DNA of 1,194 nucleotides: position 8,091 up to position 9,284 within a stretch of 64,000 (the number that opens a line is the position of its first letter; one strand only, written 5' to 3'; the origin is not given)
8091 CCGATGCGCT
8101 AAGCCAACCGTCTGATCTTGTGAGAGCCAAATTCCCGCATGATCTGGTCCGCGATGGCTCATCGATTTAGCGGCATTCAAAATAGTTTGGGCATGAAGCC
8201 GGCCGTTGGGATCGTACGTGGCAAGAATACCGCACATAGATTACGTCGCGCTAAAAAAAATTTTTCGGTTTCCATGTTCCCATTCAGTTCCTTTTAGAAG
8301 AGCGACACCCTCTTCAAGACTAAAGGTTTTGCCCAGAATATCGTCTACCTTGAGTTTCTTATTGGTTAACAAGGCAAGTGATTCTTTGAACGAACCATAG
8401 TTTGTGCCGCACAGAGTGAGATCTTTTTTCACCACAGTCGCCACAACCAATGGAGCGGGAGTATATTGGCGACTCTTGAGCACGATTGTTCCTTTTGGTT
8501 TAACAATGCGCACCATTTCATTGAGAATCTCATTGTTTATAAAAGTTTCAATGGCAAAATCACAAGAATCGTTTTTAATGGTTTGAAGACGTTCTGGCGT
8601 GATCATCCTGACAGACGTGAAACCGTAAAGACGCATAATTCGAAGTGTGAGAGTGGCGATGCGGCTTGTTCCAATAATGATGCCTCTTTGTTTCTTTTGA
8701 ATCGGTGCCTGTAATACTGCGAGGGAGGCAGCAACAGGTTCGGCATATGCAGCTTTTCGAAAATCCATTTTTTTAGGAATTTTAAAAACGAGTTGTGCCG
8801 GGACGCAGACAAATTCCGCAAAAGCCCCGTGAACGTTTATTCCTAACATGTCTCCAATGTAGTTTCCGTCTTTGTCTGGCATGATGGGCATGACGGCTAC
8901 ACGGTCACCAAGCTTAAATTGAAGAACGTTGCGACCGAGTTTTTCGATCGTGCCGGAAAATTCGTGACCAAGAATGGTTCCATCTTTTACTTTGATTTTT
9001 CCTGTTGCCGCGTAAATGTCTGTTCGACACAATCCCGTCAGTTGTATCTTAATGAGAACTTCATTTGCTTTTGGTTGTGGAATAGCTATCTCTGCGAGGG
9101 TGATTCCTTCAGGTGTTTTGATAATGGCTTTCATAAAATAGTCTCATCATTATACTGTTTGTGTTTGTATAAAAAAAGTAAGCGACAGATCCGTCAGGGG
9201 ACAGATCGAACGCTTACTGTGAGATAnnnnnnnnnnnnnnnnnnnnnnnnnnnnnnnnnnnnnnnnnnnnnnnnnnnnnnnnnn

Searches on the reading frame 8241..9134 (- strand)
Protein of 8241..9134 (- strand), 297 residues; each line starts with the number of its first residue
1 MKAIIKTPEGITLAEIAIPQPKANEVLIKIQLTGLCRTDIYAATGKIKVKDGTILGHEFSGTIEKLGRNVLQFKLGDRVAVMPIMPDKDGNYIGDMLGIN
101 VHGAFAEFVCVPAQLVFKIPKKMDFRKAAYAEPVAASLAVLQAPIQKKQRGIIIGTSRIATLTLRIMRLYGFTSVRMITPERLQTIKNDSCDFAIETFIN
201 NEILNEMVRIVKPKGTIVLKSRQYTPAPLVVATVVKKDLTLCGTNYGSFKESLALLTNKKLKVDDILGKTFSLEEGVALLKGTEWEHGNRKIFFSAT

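Call 65: search_protein_families(library=pfam, proteins=[window:8241-9134:-], max_evalue=0.0001)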
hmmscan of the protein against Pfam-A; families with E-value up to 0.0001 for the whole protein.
window:8241-9134:- (297 aa): 2 families
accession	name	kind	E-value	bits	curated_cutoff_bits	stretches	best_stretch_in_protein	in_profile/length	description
PF08240.17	ADH_N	-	1.8e-22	80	23.5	1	23-121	2-104/104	Alcohol dehydrogenase GroES-like domain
PF00107.32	ADH_zinc_N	-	3.9e-06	27.3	31.8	1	180-254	47-125/129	Zinc-binding dehydrogenase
